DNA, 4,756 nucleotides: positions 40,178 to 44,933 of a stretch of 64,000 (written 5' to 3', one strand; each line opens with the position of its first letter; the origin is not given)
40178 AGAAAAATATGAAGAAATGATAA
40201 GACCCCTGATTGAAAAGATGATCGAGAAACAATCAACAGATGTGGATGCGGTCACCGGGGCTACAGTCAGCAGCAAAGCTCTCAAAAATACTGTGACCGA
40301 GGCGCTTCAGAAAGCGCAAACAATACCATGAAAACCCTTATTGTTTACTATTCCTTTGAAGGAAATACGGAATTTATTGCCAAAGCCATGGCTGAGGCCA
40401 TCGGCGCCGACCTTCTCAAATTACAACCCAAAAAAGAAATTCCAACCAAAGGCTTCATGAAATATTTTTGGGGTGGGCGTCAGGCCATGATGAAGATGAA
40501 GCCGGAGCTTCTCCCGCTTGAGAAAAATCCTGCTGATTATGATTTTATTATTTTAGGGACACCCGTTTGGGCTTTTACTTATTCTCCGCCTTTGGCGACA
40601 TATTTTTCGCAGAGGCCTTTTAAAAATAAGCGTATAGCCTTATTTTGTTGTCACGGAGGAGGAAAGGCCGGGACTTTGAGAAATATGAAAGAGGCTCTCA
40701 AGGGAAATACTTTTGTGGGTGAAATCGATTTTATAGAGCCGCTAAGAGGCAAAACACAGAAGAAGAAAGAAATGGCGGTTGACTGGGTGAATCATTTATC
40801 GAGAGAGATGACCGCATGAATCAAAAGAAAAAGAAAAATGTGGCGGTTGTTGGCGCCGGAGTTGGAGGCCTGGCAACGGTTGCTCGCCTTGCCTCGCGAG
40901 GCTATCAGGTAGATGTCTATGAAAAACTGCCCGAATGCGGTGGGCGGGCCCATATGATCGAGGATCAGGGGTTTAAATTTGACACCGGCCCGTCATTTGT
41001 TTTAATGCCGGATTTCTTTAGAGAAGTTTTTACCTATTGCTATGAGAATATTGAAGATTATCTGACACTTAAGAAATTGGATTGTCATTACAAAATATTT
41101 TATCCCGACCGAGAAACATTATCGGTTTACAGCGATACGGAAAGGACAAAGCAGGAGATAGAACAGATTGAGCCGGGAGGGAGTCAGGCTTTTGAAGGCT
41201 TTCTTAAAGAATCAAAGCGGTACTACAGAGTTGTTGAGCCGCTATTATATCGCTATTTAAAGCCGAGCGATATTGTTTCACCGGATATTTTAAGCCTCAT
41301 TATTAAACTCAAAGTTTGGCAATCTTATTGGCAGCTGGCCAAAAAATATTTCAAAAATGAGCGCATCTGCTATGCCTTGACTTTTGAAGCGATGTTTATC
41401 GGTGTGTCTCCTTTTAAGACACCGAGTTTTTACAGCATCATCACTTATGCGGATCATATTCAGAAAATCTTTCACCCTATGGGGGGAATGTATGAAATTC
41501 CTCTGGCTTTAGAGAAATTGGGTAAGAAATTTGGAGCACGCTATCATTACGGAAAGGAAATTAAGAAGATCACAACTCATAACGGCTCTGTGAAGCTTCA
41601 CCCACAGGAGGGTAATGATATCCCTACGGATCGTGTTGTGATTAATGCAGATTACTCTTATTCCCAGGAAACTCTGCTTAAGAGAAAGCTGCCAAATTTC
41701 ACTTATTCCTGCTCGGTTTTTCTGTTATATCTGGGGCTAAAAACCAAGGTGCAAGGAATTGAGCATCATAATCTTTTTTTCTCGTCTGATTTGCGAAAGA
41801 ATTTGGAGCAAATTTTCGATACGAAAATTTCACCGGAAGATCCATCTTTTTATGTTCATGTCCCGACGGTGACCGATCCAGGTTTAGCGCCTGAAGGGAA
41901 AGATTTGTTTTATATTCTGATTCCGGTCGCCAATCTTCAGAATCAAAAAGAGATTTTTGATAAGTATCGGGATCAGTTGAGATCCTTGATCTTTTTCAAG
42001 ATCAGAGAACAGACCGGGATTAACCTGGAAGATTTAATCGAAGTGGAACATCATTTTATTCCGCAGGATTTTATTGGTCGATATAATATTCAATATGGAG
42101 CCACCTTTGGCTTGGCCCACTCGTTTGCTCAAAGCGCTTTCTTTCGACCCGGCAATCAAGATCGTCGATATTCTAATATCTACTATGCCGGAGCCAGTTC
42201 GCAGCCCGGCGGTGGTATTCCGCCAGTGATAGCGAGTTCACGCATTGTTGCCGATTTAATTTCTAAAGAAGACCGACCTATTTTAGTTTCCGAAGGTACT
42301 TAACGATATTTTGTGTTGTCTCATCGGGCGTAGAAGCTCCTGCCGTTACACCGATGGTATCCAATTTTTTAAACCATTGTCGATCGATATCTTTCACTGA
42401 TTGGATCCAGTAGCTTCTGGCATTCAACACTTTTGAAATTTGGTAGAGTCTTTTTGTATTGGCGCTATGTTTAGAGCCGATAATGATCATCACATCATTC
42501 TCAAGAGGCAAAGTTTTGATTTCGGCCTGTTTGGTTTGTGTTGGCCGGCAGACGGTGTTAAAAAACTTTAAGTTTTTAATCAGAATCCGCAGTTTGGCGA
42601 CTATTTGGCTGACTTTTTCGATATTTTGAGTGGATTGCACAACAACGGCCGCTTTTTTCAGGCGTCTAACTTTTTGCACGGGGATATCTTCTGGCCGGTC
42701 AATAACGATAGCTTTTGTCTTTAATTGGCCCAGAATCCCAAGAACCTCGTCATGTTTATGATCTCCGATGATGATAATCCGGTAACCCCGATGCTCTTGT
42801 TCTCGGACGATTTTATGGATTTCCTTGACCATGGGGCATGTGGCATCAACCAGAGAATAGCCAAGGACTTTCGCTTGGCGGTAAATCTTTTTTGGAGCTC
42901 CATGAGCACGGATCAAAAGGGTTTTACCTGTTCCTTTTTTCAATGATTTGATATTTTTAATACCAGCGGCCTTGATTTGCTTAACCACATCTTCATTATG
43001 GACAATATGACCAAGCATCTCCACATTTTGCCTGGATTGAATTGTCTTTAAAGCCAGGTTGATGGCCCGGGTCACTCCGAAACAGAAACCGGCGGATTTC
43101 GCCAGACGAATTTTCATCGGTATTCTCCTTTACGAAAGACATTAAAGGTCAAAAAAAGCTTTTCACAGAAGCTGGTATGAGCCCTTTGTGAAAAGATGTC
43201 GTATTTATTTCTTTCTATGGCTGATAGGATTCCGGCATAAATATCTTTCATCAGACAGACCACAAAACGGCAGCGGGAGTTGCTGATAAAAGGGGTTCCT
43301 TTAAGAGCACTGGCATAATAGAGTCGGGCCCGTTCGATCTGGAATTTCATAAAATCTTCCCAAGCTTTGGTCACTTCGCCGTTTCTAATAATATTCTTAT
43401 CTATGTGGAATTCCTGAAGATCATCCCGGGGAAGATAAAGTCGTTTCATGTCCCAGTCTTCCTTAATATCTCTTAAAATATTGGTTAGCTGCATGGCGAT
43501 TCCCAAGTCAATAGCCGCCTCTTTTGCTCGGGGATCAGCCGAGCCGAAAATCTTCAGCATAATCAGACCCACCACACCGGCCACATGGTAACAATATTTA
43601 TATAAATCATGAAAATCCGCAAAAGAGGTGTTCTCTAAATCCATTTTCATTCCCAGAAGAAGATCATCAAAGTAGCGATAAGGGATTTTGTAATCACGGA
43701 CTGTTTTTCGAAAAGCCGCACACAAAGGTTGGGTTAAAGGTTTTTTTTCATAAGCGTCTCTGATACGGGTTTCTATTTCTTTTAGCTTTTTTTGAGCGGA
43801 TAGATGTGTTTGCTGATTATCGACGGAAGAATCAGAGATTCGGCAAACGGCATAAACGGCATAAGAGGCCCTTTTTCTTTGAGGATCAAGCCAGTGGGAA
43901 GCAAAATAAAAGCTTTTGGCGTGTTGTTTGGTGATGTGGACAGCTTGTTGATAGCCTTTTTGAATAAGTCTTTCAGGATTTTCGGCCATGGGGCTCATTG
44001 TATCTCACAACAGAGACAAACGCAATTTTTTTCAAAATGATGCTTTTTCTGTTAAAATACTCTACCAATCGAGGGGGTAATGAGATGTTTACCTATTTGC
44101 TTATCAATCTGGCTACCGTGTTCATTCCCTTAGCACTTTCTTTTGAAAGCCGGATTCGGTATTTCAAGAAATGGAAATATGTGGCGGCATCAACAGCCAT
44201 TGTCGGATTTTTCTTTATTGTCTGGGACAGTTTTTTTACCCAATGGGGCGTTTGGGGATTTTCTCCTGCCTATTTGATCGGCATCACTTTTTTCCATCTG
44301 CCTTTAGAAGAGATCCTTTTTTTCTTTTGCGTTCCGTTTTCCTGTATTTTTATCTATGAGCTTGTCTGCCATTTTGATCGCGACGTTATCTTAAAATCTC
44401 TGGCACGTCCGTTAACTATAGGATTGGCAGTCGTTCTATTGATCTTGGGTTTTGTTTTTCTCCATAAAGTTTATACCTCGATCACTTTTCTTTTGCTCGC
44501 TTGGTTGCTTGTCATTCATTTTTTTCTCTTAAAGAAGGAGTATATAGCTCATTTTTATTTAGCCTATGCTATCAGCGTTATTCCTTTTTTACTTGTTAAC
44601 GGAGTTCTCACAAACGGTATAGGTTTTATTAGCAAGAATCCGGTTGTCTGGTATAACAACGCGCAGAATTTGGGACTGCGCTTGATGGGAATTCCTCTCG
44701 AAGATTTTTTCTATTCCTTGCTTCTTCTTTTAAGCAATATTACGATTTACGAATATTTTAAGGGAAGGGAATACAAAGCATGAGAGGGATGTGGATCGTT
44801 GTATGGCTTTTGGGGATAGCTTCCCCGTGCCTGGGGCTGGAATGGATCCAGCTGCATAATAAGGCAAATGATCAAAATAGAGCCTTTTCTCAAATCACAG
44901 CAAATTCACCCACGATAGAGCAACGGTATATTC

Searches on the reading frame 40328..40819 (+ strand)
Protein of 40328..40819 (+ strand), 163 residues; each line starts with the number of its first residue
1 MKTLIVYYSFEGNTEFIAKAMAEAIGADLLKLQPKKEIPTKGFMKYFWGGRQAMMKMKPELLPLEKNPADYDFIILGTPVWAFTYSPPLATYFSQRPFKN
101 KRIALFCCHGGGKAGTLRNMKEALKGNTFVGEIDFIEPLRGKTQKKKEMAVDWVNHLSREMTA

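Call 79: search_protein_families(library=pfam, proteins=[window:40328-40819:+], max_evalue=0.01)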
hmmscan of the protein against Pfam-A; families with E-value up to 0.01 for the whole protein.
window:40328-40819:+ (163 aa): 4 families
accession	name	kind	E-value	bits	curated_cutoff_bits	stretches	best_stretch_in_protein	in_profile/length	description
PF12682.12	Flavodoxin_4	-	1.2e-11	44.8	24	1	2-127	1-127/155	Flavodoxin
PF03358.20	FMN_red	-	6.2e-07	29.5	24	1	7-115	7-121/152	NADPH-dependent FMN reductase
PF12724.12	Flavodoxin_5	-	2.1e-06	28.5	27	0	65-128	38-104/145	Flavodoxin domain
PF12641.12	Flavodoxin_3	-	0.0022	18.3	27.5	0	4-37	1-36/160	Flavodoxin domain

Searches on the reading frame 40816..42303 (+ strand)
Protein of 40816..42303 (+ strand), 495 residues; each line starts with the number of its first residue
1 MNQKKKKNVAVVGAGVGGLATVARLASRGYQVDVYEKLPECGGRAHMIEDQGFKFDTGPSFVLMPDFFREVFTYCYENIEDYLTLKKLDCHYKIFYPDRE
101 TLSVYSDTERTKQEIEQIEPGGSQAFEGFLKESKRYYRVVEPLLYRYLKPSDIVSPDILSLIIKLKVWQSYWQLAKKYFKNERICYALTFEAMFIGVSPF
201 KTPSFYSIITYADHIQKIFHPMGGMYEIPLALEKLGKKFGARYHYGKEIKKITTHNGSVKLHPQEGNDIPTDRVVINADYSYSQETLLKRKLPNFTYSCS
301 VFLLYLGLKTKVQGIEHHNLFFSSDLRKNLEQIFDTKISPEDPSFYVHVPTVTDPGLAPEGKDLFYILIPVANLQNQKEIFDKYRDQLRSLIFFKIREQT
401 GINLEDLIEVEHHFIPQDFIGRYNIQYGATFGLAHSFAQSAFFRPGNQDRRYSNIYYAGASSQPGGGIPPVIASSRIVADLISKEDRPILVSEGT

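Call 79: search_protein_families(library=pfam, proteins=[window:40816-42303:+], max_evalue=0.01)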
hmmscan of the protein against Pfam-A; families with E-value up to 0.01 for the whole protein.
window:40816-42303:+ (495 aa): 7 families
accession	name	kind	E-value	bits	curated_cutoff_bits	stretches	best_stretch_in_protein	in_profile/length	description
PF01593.30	Amino_oxidase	-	8e-25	88.4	19.8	1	17-482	2-442/443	Flavin containing amine oxidoreductase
PF13450.12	NAD_binding_8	-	1.5e-14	54.4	21.9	1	11-74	1-64/68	NAD(P)-binding Rossmann-like domain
PF01266.30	DAO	-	7.6e-07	29.4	27.9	1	9-43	2-40/353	FAD dependent oxidoreductase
PF07992.20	Pyr_redox_2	-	2.5e-06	27.6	26.1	1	8-41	2-35/291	Pyridine nucleotide-disulphide oxidoreductase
PF13454.12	NAD_binding_9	-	0.0016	18.9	21.8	0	10-46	1-41/155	FAD-NAD(P)-binding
PF00890.30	FAD_binding_2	-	0.0035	17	20.4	1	9-46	2-39/414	FAD binding domain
PF03486.20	HI0933_like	-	0.0066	16.4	50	0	8-43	2-37/244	HI0933-like protein Rossmann domain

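Call 80: search_protein_families(library=ncbifam, proteins=[window:40816-42303:+], max_evalue=0.00001)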
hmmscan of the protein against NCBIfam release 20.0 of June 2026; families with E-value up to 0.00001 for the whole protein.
window:40816-42303:+ (495 aa): 24 families
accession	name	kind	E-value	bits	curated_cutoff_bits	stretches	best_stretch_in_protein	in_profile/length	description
TIGR02734.1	crtI_fam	subfamily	2.4e-127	425.7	238.1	1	9-487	1-493/504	phytoene desaturase family protein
NF058655.1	CrtID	equivalog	3.5e-125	418.5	640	1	9-479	1-478/478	bifunctional phytoene desaturase/3,4-desaturase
NF042421.1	hydcarot_desat_CrtD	equivalog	1.2e-68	231.7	500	1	7-485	2-486/487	1-hydroxycarotenoid 3,4-desaturase CrtD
NF045637.1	carotdesatCrtDProt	equivalog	2.1e-62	211.2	580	1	9-483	1-483/485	1-hydroxycarotenoid 3,4-desaturase CrtD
TIGR02730.1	carot_isom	equivalog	3.5e-20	72.3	586.9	1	9-474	3-480/493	carotenoid isomerase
NF045689.1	BCarotKetCrtO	equivalog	1.6e-16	60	1000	1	335-471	379-526/563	beta-carotene ketolase CrtO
TIGR03467.1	HpnE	equivalog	4.2e-12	46.1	283.05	1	9-59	1-53/430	hydroxysqualene dehydroxylase HpnE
TIGR02733.1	desat_CrtD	equivalog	7.1e-12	44.7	549.7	1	7-122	2-118/492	C-3',4' desaturase CrtD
NF009409.0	PRK12770.1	subfamily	9.9e-11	41.3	343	1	3-43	15-55/360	putative glutamate synthase subunit beta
NF005560.0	PRK07233.1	equivalog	1.3e-10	40.8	252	1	8-56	2-50/435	hypothetical protein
NF005548.0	PRK07208.1-4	equivalog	6e-08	31.7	389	1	5-59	2-56/488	hypothetical protein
TIGR03197.1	MnmC_Cterm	equivalog_domain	1.7e-07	30.6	174.2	0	8-43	1-36/400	FAD-dependent 5-carboxymethylaminomethyl-2-thiouridine(34) oxidoreductase MnmC1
NF005566.0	PRK07236.1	subfamily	2e-07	30.3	333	0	2-39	2-39/386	hypothetical protein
NF045663.1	diclust_near_Sec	equivalog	3.1e-07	28.9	530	1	3-51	103-151/759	pyridine nucleotide-disulfide oxidoreductase/dicluster-binding protein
NF002480.1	PRK01747.1-1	equivalog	4.1e-07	28.8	540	1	4-39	246-281/645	bifunctional tRNA (5-methylaminomethyl-2-thiouridine)(34)-methyltransferase MnmC2/FAD-dependent 5-carboxymethylaminomethyl-2-thiouridine(34)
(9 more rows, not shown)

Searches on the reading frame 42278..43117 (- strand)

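Call 79: search_protein_families(library=pfam, proteins=[window:42278-43117:-], max_evalue=0.01)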
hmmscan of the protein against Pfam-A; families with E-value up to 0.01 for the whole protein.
window:42278-43117:- (279 aa): 1 family
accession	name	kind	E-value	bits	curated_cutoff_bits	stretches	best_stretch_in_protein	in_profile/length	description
PF02401.23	LYTB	-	5.5e-87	291.9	24.5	1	3-275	1-266/267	LytB protein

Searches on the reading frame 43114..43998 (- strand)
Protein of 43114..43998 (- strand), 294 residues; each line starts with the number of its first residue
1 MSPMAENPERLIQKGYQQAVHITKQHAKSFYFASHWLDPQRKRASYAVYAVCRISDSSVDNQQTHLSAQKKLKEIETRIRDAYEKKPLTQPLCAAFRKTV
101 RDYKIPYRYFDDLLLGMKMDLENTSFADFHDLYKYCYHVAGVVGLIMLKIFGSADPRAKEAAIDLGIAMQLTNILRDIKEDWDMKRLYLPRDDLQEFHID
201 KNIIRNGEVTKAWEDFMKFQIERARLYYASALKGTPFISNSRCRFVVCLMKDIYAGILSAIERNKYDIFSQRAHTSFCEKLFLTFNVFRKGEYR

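Call 79: search_protein_families(library=pfam, proteins=[window:43114-43998:-], max_evalue=0.01)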
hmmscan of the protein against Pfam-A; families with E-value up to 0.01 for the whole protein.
window:43114-43998:- (294 aa): 1 family
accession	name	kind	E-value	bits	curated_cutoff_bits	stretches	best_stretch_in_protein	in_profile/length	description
PF00494.24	SQS_PSY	-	6e-75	252.8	26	1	24-276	2-260/263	Squalene/phytoene synthase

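Call 80: search_protein_families(library=ncbifam, proteins=[window:43114-43998:-], max_evalue=0.00001)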
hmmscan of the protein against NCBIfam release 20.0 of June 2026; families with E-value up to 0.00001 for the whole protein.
window:43114-43998:- (294 aa): 6 families
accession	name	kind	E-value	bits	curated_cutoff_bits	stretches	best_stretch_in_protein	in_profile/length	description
TIGR03465.1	HpnD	equivalog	5.9e-64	215.7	278.6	1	23-284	2-261/267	presqualene diphosphate synthase HpnD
NF045686.1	PhytoSynCyanob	equivalog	5.2e-61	206.4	550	1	12-282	17-298/310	15-cis-phytoene synthase CrtB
NF045921.1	PhytnSynCrtBRhod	equivalog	1.5e-48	165.8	500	1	21-283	12-271/307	15-cis-phytoene synthase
TIGR03464.1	HpnC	equivalog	2.4e-47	161.7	250.45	1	24-286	3-264/267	squalene synthase HpnC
NF042419.1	Phyto_syn_CrtB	equivalog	7.7e-47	160.3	480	1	18-284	6-279/306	15-cis-phytoene synthase CrtB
TIGR01559.1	squal_synth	equivalog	3.5e-09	36.3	286.75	1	127-192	130-201/337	squalene synthase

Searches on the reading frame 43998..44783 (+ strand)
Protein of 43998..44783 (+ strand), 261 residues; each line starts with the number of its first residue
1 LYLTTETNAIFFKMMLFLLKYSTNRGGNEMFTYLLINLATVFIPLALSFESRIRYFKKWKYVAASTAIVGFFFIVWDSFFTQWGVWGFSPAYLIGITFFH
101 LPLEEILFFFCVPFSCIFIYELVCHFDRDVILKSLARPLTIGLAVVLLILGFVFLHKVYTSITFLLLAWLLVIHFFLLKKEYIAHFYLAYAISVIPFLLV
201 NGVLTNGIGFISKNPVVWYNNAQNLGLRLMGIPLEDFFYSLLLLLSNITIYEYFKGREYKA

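Call 79: search_protein_families(library=pfam, proteins=[window:43998-44783:+], max_evalue=0.01)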
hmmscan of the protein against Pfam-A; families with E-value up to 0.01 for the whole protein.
window:43998-44783:+ (261 aa): 1 family
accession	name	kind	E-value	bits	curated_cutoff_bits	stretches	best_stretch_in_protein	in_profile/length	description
PF18916.5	Lycopene_cyc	-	3e-39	133.9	27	2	156-254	1-92/92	Lycopene cyclase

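Call 80: search_protein_families(library=ncbifam, proteins=[window:43998-44783:+], max_evalue=0.00001)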
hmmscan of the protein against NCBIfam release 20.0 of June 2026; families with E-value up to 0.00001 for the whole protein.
window:43998-44783:+ (261 aa): 1 family
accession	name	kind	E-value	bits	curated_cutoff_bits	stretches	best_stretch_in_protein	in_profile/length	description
TIGR03462.1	CarR_dom_SF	subfamily_domain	2.3e-29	101.8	39.4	2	31-120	1-89/89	lycopene cyclase domain-containing protein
